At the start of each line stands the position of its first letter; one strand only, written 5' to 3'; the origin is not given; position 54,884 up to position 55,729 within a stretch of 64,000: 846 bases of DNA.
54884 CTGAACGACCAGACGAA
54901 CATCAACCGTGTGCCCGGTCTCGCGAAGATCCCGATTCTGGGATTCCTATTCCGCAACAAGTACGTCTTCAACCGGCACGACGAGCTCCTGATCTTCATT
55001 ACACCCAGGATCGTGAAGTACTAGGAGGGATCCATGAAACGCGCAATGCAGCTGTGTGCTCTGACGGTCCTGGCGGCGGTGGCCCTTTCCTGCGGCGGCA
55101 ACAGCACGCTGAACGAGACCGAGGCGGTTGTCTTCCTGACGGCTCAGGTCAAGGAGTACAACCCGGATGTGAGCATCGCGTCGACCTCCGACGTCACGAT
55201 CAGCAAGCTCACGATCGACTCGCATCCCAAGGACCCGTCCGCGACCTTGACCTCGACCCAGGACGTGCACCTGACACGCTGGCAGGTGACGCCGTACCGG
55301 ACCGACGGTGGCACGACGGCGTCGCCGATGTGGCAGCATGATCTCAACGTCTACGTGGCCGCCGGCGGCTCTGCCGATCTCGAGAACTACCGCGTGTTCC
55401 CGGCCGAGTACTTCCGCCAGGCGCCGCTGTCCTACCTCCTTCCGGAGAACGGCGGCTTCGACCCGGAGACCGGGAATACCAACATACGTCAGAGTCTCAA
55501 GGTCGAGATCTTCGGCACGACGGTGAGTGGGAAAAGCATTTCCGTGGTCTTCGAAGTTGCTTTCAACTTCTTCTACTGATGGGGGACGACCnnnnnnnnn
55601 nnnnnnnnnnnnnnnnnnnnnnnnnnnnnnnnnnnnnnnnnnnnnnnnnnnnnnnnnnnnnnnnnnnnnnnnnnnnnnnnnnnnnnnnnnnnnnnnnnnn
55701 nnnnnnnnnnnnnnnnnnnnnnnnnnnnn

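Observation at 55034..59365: Four uncharacterised genes grafted onto the 3' end of pilMNOPQ: small lipoprotein, IPT/TIG-repeat lipoprotein, TPR protein and Roadblock/LC7 protein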

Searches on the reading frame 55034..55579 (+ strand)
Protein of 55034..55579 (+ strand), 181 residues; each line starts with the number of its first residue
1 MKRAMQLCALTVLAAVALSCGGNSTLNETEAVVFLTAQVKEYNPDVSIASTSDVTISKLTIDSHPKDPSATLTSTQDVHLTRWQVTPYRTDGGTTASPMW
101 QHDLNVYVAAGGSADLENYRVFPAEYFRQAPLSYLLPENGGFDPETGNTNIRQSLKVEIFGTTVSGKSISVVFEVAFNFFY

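Call 3: search_protein_families(library=pfam, proteins=[window:55034-55579:+], max_evalue=0.1)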
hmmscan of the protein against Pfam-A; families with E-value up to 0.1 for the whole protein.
window:55034-55579:+ (181 aa): 0 families

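Call 4: search_protein_families(library=ncbifam, proteins=[window:55034-55579:+], max_evalue=0.1)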
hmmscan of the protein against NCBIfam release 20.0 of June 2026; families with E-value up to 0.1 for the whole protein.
window:55034-55579:+ (181 aa): 0 families

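Call 9: find_homologous_proteins(query=window:55034-55579:+)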
Query window:55034-55579:+ (181 aa): 340 proteins with E <= 0.001 among 481 candidates; the best 120 are listed.
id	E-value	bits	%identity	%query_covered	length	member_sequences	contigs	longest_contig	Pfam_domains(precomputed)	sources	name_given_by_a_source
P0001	2.2e-115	400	100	100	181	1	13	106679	-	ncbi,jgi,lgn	jgi:hypothetical protein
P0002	4.1e-103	360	88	100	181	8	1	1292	-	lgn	-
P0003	3.4e-93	328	82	100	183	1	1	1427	-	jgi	-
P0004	7.7e-91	320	80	100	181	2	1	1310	-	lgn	-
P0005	3.0e-80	286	73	100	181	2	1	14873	-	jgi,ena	-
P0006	6.8e-79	282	70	99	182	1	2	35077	-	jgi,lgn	-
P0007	2.4e-78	280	72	100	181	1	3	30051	-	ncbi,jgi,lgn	-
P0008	3.5e-77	276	69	100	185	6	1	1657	-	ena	-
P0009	1.3e-76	274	67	100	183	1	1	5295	-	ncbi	-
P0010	1.8e-76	274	68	100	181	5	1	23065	-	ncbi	-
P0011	6.8e-76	272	68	100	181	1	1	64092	-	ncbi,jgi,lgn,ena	-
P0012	2.9e-75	270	65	100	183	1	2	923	-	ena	-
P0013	4.7e-75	269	65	100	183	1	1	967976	-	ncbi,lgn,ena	-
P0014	6.4e-75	269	69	100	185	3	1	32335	-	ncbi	-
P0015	2.7e-74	267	71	88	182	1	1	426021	-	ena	-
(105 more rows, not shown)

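Call 12: find_related_loci(query=A1, collection=genome_contigs, flank=10000)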
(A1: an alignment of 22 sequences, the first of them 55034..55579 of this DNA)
Query A1 (181 aa) in genome_contigs; peptide patterns used: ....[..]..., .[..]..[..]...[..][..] (x = any residue, [..] = any of these).
155 stretches matched a pattern; 53 encode a relative of the query (tblastn E <= 1e-3); 53 distinct loci.
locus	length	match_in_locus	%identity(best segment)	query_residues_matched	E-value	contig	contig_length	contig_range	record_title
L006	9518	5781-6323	88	1-181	7e-111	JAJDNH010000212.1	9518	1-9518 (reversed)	MAG: Acidobacteria bacterium isolate ALJrbin.24 k141_9492367, whole genome shotgun sequence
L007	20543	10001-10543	72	1-181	1e-85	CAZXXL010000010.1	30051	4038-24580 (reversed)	MAG TPA_asm: uncultured Thermoanaerobaculia bacterium isolate binchicken_co64_65 genome assembly, contig: NODE_979_lengt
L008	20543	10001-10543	65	1-181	5e-82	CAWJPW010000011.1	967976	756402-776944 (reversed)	MAG: uncultured Acidobacteriota bacterium isolate MFD02923.bin.1.132 genome assembly, contig: contig_8457, whole genome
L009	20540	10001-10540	67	1-179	1e-79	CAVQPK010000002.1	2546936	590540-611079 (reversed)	MAG: uncultured Acidobacteriota bacterium isolate MFD09964.bin.2.231 genome assembly, contig: contig_14178, whole genome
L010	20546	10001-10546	67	1-181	6e-79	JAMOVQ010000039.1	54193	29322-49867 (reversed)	MAG: Thermoanaerobaculia bacterium isolate PIR-30_metabat2_scaf2bin.045 PIR-30_scaffold_168_c1, whole genome shotgun seq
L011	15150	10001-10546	63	1-181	7e-79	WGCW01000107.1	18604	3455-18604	MAG: Acidobacteria bacterium isolate S145_17 k151_228590, whole genome shotgun sequence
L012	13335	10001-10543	63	1-181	1e-77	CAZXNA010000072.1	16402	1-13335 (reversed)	MAG TPA_asm: uncultured Thermoanaerobaculia bacterium isolate binchicken_co64_62 genome assembly, contig: NODE_2550_leng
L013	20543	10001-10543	68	1-181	2e-77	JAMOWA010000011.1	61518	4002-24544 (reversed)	MAG: Thermoanaerobaculia bacterium isolate PIR-30_metabat2_scaf2bin.106 PIR-30_scaffold_130_c1, whole genome shotgun seq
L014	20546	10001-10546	65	1-181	3e-77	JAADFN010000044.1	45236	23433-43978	MAG: Acidobacteriota bacterium isolate M_MaxBin.030 contig-127_1718, whole genome shotgun sequence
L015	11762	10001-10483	70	19-179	4e-76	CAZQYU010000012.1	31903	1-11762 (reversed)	MAG TPA_asm: uncultured Thermoanaerobaculia bacterium isolate SRP214966_co3_119 genome assembly, contig: NODE_1486_lengt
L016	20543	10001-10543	65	1-181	3e-75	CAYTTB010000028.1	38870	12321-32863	MAG TPA_asm: uncultured Thermoanaerobaculia bacterium isolate SRP216583_co2_235 genome assembly, contig: NODE_530_length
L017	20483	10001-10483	68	19-179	6e-74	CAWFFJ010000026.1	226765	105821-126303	MAG: uncultured Acidobacteriota bacterium isolate MFD02416.bin.3.238 genome assembly, contig: contig_27943, whole genome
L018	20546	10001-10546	63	1-181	4e-73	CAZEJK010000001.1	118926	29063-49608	MAG TPA_asm: uncultured Thermoanaerobaculia bacterium isolate SRP332253_co1_73 genome assembly, contig: NODE_102_length_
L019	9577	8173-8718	60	1-180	1e-70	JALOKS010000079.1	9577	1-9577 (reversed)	MAG: Thermoanaerobaculales bacterium isolate Prado005 scaffold_6797, whole genome shotgun sequence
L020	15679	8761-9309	58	1-181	2e-70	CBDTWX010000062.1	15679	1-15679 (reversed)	MAG TPA_asm: uncultured Thermoanaerobaculia bacterium isolate ERR2431952_concoct_53 genome assembly, contig: ERZ23880211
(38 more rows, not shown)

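Call 30: predict_structure(alignment_id=A2)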
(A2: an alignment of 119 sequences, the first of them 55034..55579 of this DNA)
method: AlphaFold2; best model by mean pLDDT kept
length: 181 residues; sequences in the alignment: 119
mean_pLDDT: 90.4   pTM: 0.77
mean pLDDT of the five models: 90.4, 90.2, 90.2, 89.0, 88.8
residues with pLDDT >= 90: 146; 70-90: 9; 50-70: 18; < 50: 8
segments of 3 or more residues with pLDDT < 50: 21-27
pLDDT, mean of each block of 10 residues (from residue 1): 69 60 48 95 97 96 94 95 98 97 97 96 97 98 98 98 96 98 96
secondary structure, 60 per line:
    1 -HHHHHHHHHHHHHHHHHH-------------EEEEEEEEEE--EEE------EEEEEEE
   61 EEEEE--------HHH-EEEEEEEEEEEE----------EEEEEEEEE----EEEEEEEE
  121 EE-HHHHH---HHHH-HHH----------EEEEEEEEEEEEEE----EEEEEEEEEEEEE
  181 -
elements in order: H2-19 E33-42 E45-47 E54-65 E78-89 E100-108 E113-122 H124-128 H132-135 E150-163 E168-180

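Call 36: fold_search(model_id=the predicted structure, library=pdb)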
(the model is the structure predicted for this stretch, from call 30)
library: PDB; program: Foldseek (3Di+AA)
matches with E <= 10: 1317; with E <= 0.001: 3
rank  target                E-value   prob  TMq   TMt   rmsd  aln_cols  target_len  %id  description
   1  8cs9_X                5.5e-04  1.00  0.44  0.15   7.0       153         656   10  Composite reconstruction of Class 1 of the erythrocyte ankyrin-1 complex (released 2022-07-20)
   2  4pyg_A                6.6e-04  1.00  0.41  0.14   6.1       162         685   10  Transglutaminase2 complexed with GTP (released 2015-02-11)
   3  9n9j_5                6.9e-04  1.00  0.44  0.54   4.8       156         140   14  Structure of a GRP94 folding intermediate engaged with a CCDC134- and FKBP11-bound secretory translocon (released 2025-11-19)
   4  8b5l_q                1.1e-03  1.00  0.40  0.45   5.3       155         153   15  Cryo-EM structure of ribosome-Sec61-TRAP (TRanslocon Associated Protein) translocon complex (released 2023-03-01)
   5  6a8p_C                1.2e-03  1.00  0.41  0.14   8.1       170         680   10  Transglutaminase 2 mutant G224V in complex with GTP (released 2018-09-26)
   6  3but                  1.4e-03  1.00  0.39  0.53   7.5       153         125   11  Crystal structure of protein Af_0446 from Archaeoglobus fulgidus (released 2008-01-15)
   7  8fuu                  1.4e-03  0.98  0.35  0.22   8.0       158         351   11  Crystal structure of Xenopus laevis arrestin 1 - P3221 crystal form (released 2024-07-24)
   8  9dnm_A                1.5e-03  0.99  0.39  0.19  15.6       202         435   13  Structure of rat beta-arrestin 1 bound to allosteric inhibitor (released 2025-01-22)
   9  4j2q_B                1.5e-03  0.98  0.35  0.21   9.2       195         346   10  Crystal structure of C-terminally truncated arrestin reveals mechanism of arrestin activation (released 2013-05-01)
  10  8dj2_A                1.9e-03  0.99  0.35  0.41   6.8       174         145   11  Intramolecular ester bond-containing repeat domain from Chlamydia trachomatis adhesin (released 2023-08-02)
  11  8rjc_5                2.0e-03  1.00  0.44  0.44   4.7       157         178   15  Structure of the rabbit 80S ribosome stalled on a 2-TMD rhodopsin intermediate in complex with Sec61-TRAP, open confor (released 2024-01-24)
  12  3s3j_A                2.0e-03  1.00  0.39  0.14   5.5       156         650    8  Transglutaminase 2 in complex with a novel inhibitor (released 2012-06-06)
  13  6quc_A                2.0e-03  0.99  0.33  0.09   6.9       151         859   12  Truncated beta-galactosidase III from Bifidobacterium bifidum (released 2020-03-18)
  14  6a8p_B                2.2e-03  1.00  0.40  0.14   6.8       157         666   11  Transglutaminase 2 mutant G224V in complex with GTP (released 2018-09-26)
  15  5vhv_A                2.4e-03  1.00  0.36  0.20   6.8       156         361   10  Pseudomonas fluorescens alkylpurine DNA glycosylase AlkC bound to DNA containing an oxocarbenium-intermediate analog (released 2017-10-25)
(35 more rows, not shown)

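Call 39: search_protein_representatives(alignment_id=A2)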
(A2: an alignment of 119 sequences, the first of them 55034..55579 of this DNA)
Query: 119 sequences, 186 profile positions. Proteins with E-value up to 0.001 (for the whole library): 195; up to 1e-10: 111; up to 1e-30: 17. The best 150 are listed.
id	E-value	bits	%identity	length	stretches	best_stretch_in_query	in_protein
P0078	3.2e-93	326.8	-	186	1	1-185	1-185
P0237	6.4e-70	250.9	-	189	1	1-183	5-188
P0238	1.4e-61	223.7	-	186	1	1-185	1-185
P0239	2.4e-56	206.6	-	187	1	6-184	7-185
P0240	6.5e-54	198.7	-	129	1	57-184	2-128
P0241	2.6e-53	196.7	-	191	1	3-185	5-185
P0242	1.0e-48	181.7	-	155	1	1-118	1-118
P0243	2.7e-48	180.4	-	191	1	1-183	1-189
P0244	1.9e-47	177.6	-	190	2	117-184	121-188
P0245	9.4e-47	175.3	-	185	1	4-182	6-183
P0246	3.1e-46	173.6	-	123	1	88-185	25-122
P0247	1.3e-37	145.6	-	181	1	2-179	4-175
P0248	2.5e-35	138.1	-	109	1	1-97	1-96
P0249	6.9e-34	133.4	-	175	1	109-185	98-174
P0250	8.5e-33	129.8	-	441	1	31-182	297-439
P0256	2.6e-26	108.7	-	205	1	4-184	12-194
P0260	2.0e-23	99.2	-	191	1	2-182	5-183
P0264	2.9e-22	95.5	-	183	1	6-184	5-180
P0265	1.4e-21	93.2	-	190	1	2-182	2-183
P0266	1.7e-21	93.0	-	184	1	14-183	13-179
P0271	9.2e-21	90.6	-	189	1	5-181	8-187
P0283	2.0e-19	86.3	-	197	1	5-183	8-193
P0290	2.8e-18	82.5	-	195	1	1-183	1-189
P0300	4.4e-17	78.6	-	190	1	3-182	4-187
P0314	3.8e-15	72.3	-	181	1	7-177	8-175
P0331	7.2e-13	64.9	-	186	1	5-182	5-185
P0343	4.1e-11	59.1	-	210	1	8-183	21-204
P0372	1.5e-08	50.8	-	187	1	8-181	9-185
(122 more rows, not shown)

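Call 41: find_encoding_contigs(protein=P0265, flank=10000, max_places=3)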
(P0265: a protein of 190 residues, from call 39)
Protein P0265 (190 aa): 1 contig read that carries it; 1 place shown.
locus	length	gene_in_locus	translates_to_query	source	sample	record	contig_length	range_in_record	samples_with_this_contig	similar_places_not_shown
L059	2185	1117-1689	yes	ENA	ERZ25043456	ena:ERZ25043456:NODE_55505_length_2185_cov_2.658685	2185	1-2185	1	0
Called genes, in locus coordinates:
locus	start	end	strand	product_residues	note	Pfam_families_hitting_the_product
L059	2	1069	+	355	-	?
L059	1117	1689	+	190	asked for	-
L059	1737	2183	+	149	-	?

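Call 42: find_encoding_contigs(protein=P0250, flank=10000, max_places=3)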
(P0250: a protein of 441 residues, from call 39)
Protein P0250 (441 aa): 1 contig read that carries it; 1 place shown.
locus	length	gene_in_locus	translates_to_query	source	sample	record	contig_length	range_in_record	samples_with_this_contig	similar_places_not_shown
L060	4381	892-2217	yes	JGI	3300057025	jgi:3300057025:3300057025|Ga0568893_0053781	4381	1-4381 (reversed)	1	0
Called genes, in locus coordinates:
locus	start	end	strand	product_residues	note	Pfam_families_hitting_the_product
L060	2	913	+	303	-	?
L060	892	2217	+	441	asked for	-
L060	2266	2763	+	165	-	PF00210:Ferritin, PF02915:Rubrerythrin, PF12902:Ferritin-like (weak)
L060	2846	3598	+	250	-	PF12895:ANAPC3 (faint), PF07719:TPR_2 (faint), PF13174:TPR_6 (faint), PF13181:TPR_8 (faint), PF13428:TPR_14 (faint), PF13432:TPR_16, PF14559:TPR_19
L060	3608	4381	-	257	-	PF13367:PrsW-protease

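Call 44: search_protein_families(library=pfam, proteins=[L059:1737-2183:+, L060:2-913:+, L060:892-2217:+, L060:2846-3598:+], max_evalue=0.01)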
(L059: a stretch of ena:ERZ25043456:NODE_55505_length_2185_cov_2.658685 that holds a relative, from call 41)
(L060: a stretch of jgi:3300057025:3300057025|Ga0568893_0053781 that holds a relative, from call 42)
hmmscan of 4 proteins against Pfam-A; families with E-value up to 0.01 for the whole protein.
L059:1737-2183:+ (149 aa): 0 families

L060:2-913:+ (303 aa): 1 family
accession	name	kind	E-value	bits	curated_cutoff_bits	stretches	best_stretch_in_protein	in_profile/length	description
PF12674.12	Zn_ribbon_2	-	0.0036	18.4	22.5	1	228-299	2-81/81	Putative zinc ribbon domain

L060:892-2217:+ (441 aa): 0 families

L060:2846-3598:+ (250 aa): 16 families
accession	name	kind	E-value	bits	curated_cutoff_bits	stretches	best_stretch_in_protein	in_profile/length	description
PF13432.12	TPR_16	-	3.7e-12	46.9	32.7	1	87-150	1-64/65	Tetratricopeptide repeat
PF13428.12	TPR_14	-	1.1e-11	44.6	23.5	1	85-124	3-42/44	Tetratricopeptide repeat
PF14559.12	TPR_19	-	2e-11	44.5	25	1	93-150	1-58/68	Tetratricopeptide repeat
PF07719.23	TPR_2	-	1.4e-07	31.5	27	1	86-110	4-28/34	Tetratricopeptide repeat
PF13174.12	TPR_6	-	2.9e-07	31.2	26.3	0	118-146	1-29/33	Tetratricopeptide repeat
PF13181.12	TPR_8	-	3.1e-06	27.3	25.7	0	86-114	4-32/34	Tetratricopeptide repeat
PF12895.13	ANAPC3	-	8.9e-06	26.3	27.2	1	86-142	26-81/82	Anaphase-promoting complex, cyclosome, subunit 3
PF07721.20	TPR_4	-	7.4e-05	23.4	27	1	86-108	4-26/26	Tetratricopeptide repeat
PF13374.12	TPR_10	-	9.4e-05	22.8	27.5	1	86-110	5-29/42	Tetratricopeptide repeat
PF24575.1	TPR_Slam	-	0.00015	22.6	35.2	0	87-136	49-100/104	Surface lipoprotein assembly modifier, N-terminal TPR repeats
PF25058.1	ARM_TT21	-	0.00032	21.1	27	0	54-150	28-127/155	Tetratricopeptide repeat protein 21 ARM repeat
PF00515.34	TPR_1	-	0.00064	19.9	27.8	0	86-113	4-31/34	Tetratricopeptide repeat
PF13176.12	TPR_7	-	0.0007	19.9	27.9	1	86-113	2-29/36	Tetratricopeptide repeat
PF13424.12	TPR_12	-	0.0012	19.5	30.1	1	84-142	3-70/77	Tetratricopeptide repeat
PF14561.12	TPR_20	-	0.0019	18.9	25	0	107-174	12-79/90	Tetratricopeptide repeat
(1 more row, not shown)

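Call 67: find_encoding_contigs(protein=P0331, flank=10000, max_places=2)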
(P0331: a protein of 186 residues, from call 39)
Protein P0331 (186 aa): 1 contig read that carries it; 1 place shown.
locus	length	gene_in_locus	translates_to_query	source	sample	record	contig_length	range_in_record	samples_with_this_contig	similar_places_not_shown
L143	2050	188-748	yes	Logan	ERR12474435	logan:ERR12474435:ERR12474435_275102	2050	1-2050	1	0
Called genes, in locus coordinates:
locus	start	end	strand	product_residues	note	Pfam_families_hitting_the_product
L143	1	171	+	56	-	?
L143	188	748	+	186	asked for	-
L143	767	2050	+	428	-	?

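Call 68: find_encoding_contigs(protein=P0372, flank=10000, max_places=2)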
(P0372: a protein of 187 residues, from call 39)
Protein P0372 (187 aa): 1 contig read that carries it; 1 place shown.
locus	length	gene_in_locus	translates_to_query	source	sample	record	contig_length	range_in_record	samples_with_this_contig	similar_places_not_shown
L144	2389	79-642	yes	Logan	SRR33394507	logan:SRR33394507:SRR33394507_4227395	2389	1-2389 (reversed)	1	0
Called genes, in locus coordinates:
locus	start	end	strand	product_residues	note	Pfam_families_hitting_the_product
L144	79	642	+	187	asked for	-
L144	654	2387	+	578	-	?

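Call 91: search_solved_structures(query=A2, max_evalue=1)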
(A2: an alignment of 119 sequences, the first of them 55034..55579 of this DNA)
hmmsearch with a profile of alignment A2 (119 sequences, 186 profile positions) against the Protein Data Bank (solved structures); distinct sequences matched with E-value up to 1: 0.

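Call 94: list_cluster_members(proteins=[P0256, P0260, P0264, P0266, P0271, P0283, P0290, P0300, P0314, P0343])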
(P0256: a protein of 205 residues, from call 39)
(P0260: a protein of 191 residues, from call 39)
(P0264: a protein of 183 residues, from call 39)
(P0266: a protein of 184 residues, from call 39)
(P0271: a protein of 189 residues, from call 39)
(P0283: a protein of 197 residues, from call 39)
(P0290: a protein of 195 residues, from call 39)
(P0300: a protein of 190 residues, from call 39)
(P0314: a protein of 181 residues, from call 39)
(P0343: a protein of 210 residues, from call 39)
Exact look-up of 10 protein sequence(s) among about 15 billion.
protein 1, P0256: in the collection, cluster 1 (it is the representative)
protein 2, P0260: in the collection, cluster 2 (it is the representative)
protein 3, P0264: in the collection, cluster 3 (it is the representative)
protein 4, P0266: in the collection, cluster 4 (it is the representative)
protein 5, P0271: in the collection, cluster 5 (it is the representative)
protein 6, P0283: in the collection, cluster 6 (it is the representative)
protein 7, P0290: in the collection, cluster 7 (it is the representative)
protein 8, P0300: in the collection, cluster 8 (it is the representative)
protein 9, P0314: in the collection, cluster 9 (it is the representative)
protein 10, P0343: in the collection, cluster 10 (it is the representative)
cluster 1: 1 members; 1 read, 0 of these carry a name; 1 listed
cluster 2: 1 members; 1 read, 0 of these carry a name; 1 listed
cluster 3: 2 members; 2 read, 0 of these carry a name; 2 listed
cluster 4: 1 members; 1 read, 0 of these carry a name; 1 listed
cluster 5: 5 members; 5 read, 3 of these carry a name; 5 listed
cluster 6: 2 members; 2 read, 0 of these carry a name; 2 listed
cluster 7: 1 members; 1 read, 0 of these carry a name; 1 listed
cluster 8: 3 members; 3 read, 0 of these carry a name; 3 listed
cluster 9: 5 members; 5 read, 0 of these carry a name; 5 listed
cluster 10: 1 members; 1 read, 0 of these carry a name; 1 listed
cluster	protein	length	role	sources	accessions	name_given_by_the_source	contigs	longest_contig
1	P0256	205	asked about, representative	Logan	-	-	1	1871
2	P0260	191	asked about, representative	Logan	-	-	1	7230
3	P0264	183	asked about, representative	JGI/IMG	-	-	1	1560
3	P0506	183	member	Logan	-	-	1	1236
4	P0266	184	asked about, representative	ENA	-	-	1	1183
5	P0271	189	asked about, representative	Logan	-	-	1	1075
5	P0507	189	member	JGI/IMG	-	hypothetical protein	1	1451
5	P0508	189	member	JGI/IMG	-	hypothetical protein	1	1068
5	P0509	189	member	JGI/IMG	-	hypothetical protein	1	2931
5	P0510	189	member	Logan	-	-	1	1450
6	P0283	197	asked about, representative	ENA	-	-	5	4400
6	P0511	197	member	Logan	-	-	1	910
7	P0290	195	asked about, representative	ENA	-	-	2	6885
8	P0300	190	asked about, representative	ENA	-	-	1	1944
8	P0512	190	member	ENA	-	-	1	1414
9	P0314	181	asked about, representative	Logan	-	-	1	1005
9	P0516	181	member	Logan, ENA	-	-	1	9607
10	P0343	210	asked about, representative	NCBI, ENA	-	-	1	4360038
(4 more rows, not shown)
